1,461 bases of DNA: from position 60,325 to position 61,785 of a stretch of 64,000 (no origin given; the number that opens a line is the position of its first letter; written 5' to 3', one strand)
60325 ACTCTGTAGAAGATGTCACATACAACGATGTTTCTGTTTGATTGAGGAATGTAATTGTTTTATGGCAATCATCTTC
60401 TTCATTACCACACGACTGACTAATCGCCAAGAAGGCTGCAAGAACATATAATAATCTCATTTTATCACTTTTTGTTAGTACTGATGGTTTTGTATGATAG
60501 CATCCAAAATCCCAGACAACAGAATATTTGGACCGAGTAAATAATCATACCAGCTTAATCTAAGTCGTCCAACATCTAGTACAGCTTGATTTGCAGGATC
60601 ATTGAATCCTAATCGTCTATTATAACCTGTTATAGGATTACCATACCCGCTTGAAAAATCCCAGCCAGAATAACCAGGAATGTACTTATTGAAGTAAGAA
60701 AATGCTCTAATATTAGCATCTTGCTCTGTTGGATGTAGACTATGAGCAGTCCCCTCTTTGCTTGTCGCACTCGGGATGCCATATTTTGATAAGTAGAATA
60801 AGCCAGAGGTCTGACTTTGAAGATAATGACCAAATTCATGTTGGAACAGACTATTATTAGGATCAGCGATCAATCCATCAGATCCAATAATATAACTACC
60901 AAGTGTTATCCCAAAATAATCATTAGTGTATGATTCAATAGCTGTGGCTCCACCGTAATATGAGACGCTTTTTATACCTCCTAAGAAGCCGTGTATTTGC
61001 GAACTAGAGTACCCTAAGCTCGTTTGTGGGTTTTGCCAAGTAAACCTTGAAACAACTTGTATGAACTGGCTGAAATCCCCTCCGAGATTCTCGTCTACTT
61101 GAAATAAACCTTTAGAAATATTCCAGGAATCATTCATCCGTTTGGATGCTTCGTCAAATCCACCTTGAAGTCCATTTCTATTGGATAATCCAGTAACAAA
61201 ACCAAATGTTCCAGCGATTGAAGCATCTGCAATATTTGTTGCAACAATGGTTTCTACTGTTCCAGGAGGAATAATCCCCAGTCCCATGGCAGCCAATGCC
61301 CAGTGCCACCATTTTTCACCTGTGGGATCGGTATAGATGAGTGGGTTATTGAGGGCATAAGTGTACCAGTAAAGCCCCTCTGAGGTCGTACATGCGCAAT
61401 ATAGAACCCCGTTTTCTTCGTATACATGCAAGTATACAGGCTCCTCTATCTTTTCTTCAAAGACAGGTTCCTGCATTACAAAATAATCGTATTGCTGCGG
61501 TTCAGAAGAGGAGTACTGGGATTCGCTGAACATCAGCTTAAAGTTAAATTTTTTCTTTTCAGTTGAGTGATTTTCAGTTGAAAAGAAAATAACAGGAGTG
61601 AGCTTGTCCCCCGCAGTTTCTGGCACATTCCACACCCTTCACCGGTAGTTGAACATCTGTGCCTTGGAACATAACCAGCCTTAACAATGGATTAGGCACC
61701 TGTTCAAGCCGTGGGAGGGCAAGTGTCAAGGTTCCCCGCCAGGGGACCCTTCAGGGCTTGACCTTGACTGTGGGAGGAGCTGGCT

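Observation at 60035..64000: Tandem polymorphic-toxin/immunity cassettes: a main-gene tip plus an orphan HExxH module, each with a paralogous lipoprotein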

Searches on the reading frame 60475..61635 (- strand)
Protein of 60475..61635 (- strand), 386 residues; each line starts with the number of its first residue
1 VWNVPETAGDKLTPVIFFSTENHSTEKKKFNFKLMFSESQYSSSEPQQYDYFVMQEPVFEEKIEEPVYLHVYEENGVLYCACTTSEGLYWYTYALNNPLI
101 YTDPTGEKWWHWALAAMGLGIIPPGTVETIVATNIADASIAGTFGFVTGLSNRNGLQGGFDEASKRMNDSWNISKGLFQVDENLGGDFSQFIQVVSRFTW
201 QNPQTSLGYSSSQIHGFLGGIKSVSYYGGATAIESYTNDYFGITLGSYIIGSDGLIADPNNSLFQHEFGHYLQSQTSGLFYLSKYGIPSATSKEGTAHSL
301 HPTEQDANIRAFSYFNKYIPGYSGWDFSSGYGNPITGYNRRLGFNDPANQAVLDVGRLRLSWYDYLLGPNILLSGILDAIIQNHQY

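Call 5: search_protein_families(library=pfam, max_evalue=1, proteins=[window:60475-61635:-])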
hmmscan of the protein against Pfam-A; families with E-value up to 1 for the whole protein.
window:60475-61635:- (386 aa): 0 families

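Call 9: search_protein_families(library=ncbifam, max_evalue=1, proteins=[window:60475-61635:-])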
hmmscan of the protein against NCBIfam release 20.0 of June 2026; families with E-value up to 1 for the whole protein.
window:60475-61635:- (386 aa): 2 families
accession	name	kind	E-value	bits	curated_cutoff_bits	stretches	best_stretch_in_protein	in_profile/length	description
TIGR03696.1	Rhs_assc_core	domain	0.0053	17.2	32.5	1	85-106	54-75/76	RHS repeat-associated core domain-containing protein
NF002179.0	PRK01022.2-2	equivalog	0.16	11.7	310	1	48-82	126-160/183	hypothetical protein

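Call 10: find_homologous_proteins(query=window:60475-61635:-)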
Query window:60475-61635:- (386 aa): 283 proteins with E <= 0.001 among 3000 candidates; the best 120 are listed.
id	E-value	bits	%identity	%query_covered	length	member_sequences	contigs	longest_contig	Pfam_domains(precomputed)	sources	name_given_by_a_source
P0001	9.8e-262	886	100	99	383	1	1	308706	-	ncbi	ncbi:MAG: hypothetical protein V2B15_11355 [Bacteroidota bacterium]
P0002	5.9e-144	498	84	72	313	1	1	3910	-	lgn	-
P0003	1.4e-95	339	58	77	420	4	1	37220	PF25023.2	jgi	jgi:RHS repeat-associated protein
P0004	4.3e-95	337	55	77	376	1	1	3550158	-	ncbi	ncbi:MAG: RHS repeat-associated core domain-containing protein [Breznakibacter sp.]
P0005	5.1e-95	337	56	77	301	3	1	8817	-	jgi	jgi:hypothetical protein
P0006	7.3e-95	337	56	77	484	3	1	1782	-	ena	-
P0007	9.5e-87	310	52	77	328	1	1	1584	-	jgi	-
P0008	1.3e-86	309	63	57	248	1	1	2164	-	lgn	-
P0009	5.7e-86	307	51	77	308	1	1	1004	-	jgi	jgi:hypothetical protein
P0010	3.8e-85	305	52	74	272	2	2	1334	-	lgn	-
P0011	1.0e-82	297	56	62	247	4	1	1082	-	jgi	-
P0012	2.4e-82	295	52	77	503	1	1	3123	-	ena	-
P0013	2.2e-81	292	48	77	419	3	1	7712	-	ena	-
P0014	9.3e-77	277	52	64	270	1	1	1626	-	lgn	-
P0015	3.0e-76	275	60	55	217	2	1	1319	-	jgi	jgi:hypothetical protein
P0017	5.4e-76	274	49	77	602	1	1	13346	PF25023.2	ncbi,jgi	-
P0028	3.5e-66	242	43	78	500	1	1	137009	PF25023.2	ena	-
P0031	3.8e-63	232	44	75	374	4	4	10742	PF25023.2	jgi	jgi:RHS repeat-associated protein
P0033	4.3e-62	229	45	77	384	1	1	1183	PF25023.2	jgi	jgi:RHS repeat-associated protein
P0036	2.1e-60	223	45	73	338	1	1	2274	PF25023.2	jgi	jgi:RHS repeat-associated protein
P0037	2.3e-59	220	43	77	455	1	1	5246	PF25023.2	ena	-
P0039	1.3e-58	217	43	77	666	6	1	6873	PF05593.20,PF25023.2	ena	-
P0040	9.7e-58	214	46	76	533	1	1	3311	PF25023.2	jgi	jgi:RHS repeat-associated protein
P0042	1.3e-55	207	44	78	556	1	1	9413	PF01624.26,PF25023.2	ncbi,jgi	jgi:RHS repeat-associated protein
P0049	2.5e-52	197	38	87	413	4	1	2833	PF25023.2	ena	-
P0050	7.1e-52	195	45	62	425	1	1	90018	PF25023.2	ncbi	ncbi:MAG: RHS repeat-associated core domain-containing protein [Bacteroidota bacterium]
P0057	8.2e-50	188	40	79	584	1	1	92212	PF25023.2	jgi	jgi:RHS repeat-associated protein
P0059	1.1e-49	188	38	78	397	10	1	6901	PF25023.2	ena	-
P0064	2.1e-48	184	39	75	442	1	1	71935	PF25023.2,PF03527.21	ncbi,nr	ncbi:hypothetical protein FACS189434_04170 [Bacteroidia bacterium]|nr:hypothetical protein FACS18943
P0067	7.1e-48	182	40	76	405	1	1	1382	PF25023.2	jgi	jgi:RHS repeat-associated protein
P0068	8.2e-48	182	45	59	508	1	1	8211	PF25023.2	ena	-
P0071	4.3e-47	179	41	75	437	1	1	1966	PF25023.2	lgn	-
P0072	9.2e-47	178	39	71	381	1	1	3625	PF25023.2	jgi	jgi:RHS repeat-associated protein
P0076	1.3e-45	174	38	79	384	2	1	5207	PF25023.2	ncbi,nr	ncbi:MAG: RHS repeat-associated core domain-containing protein, partial [Bacteroidaceae bacterium]|n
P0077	1.9e-45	174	43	56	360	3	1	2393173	PF25023.2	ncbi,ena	-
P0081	9.1e-45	172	39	80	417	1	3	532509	PF25023.2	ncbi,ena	-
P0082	1.0e-44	171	41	74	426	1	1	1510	PF25023.2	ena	-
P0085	1.6e-44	171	42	61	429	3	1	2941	PF25023.2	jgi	jgi:RHS repeat-associated protein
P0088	2.2e-44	170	41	62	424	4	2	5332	PF25023.2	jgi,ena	-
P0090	6.1e-44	169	39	77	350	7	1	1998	PF25023.2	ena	-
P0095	1.6e-42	164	36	76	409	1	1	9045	PF25023.2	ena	-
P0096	3.3e-42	163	48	49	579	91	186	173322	-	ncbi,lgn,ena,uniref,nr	ncbi:RHS repeat-associated core domain-containing protein [Alistipes putredinis]|uniref:RHS repeat d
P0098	1.3e-41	161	49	47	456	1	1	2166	PF25023.2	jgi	jgi:RHS repeat-associated protein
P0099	2.1e-41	161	39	75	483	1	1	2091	PF03527.21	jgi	jgi:RHS repeat-associated protein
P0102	3.8e-41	160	39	73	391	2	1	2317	PF25023.2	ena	-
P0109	2.5e-40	157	39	77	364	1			PF25023.2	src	-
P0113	1.2e-39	155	38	73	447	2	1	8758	PF25023.2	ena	-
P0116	1.8e-39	154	39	74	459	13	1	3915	PF25023.2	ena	-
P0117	3.1e-39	153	39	78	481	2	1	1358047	PF25023.2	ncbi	ncbi:MAG: RHS repeat domain-containing protein [Mangrovibacterium sp.]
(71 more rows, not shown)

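Call 12: find_encoding_contigs(protein=P0001, flank=10000, max_places=4)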
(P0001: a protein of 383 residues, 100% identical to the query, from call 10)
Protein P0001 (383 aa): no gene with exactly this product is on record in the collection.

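Call 37: find_encoding_contigs(protein=P0003, flank=10000, max_places=2)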
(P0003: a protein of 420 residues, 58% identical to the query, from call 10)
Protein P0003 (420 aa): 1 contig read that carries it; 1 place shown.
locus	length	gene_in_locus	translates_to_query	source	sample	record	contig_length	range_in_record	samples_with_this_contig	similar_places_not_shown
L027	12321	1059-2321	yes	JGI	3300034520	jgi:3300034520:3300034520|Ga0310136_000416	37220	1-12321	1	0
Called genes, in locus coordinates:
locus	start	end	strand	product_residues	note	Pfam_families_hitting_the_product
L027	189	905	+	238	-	-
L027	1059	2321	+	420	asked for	PF25023:TEN_YD-shell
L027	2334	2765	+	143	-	-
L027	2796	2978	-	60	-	-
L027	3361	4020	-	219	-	PF04298:Zn_peptidase_2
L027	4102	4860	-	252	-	PF00106:adh_short, PF01370:Epimerase (faint), PF08659:KR, PF13561:adh_short_C2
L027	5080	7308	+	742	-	PF18072:FGAR-AT_linker, PF00586:AIRS, PF02769:AIRS_C, PF00586:AIRS, PF02769:AIRS_C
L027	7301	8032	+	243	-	PF01209:Ubie_methyltran, PF13489:Methyltransf_23, PF13847:Methyltransf_31, PF08241:Methyltransf_11, PF08242:Methyltransf_12, PF13649:Methyltransf_25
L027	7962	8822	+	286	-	PF13568:OMP_b-brl_2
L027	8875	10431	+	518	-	PF28550:DUF8436, PF00890:FAD_binding_2 (faint), PF01134:GIDA (faint), PF01266:DAO (faint), PF03486:HI0933_like (faint), PF07992:Pyr_redox_2 (weak), PF13738:Pyr_redox_3 (faint), PF21688:FAD-depend_C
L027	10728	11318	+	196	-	-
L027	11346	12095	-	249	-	PF22435:MRM3-like_sub_bind, PF00588:SpoU_methylase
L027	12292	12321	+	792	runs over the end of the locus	PF07244:POTRA (faint), PF01103:Omp85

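Call 39: find_encoding_contigs(protein=P0117, flank=10000, max_places=2)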
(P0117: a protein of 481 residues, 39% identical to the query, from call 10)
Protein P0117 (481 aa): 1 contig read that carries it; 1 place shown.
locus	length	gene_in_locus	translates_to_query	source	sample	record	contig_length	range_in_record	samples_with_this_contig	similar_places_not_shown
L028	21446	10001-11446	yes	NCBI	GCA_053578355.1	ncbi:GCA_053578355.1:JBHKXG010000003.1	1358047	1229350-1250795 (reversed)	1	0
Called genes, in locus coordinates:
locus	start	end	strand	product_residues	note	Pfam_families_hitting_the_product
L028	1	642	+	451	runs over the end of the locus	PF07690:MFS_1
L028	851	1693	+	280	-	PF03372:Exo_endo_phos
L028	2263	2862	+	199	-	PF13884:Peptidase_S74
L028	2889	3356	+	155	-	PF18962:Por_Secre_tail (weak)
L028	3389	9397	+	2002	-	PF03534:SpvB, PF01839:FG-GAP (faint), PF13517:FG-GAP_3, PF05593:RHS_repeat (weak), PF25023:TEN_YD-shell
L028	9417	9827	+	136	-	-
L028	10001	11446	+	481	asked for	PF25023:TEN_YD-shell (weak)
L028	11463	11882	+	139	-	-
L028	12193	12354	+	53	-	-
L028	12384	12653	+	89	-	-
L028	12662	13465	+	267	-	-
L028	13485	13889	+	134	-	-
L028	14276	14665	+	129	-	-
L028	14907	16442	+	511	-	PF25023:TEN_YD-shell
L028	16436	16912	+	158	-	PF03544:TonB_C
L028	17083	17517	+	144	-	PF03544:TonB_C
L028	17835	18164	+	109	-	-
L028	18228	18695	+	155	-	-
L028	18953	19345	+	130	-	-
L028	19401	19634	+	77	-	-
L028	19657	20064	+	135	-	-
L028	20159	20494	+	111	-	-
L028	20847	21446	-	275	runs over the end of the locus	-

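Call 40: find_encoding_contigs(protein=P0004, flank=10000, max_places=2)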
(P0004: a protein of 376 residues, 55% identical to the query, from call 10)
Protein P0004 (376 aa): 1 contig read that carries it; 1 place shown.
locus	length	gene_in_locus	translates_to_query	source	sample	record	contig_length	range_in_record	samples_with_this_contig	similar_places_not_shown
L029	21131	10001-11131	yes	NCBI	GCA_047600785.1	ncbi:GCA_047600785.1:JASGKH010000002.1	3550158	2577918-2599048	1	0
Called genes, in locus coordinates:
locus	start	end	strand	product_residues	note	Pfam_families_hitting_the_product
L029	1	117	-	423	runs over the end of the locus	PF00696:AA_kinase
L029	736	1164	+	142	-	PF18962:Por_Secre_tail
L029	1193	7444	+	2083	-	PF03534:SpvB, PF01839:FG-GAP (faint), PF13517:FG-GAP_3 (weak), PF05593:RHS_repeat, PF25023:TEN_YD-shell (weak), PF05593:RHS_repeat (weak), PF25023:TEN_YD-shell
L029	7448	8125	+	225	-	-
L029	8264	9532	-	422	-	PF00872:Transposase_mut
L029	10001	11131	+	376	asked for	-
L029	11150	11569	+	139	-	-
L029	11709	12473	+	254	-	PF15528:Ntox23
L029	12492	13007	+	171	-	-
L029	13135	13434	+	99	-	-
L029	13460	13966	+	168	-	-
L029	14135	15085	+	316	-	-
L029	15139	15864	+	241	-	PF17757:UvrB_inter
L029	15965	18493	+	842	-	PF02559:CarD_TRCF_RID, PF00270:DEAD, PF04851:ResIII (weak), PF22590:Cas3-like_C_2 (faint), PF00271:Helicase_C, PF03461:TRCF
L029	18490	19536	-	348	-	PF00072:Response_reg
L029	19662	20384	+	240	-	PF03309:Pan_kinase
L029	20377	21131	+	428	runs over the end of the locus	-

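Call 84: list_cluster_members(proteins=[P0001, P0096, P0241, P0137])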
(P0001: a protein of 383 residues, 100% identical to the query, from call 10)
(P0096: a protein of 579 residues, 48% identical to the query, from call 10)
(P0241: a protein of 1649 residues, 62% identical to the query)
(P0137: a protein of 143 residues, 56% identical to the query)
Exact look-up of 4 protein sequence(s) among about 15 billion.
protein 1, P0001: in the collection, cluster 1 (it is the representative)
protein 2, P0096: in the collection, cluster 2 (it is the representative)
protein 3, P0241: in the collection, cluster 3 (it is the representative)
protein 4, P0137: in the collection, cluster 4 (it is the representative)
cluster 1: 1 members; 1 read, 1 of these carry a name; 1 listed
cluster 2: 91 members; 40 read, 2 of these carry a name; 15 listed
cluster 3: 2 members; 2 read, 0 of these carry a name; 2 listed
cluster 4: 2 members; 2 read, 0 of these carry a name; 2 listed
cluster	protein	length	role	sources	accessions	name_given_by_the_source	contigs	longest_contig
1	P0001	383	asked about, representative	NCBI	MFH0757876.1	MAG: hypothetical protein V2B15_11355 [Bacteroidota bacterium]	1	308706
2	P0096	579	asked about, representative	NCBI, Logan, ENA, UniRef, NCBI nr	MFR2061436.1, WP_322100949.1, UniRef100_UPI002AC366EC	RHS repeat-associated core domain-containing protein [Alistipes putredinis] | RHS repeat domain-containing protein n=1 Tax=Alistipes putredinis TaxID=28117 ...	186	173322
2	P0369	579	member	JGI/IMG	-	hypothetical protein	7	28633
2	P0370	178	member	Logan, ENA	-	-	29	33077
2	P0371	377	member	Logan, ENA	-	-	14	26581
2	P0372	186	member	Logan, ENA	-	-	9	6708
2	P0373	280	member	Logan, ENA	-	-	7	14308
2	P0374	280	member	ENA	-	-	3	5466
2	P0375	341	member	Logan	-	-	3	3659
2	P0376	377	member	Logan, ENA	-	-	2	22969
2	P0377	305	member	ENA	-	-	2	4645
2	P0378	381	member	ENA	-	-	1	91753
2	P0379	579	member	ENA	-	-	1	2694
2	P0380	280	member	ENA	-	-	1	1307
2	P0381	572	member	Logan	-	-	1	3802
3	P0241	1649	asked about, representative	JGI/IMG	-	-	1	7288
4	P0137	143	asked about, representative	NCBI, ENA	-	-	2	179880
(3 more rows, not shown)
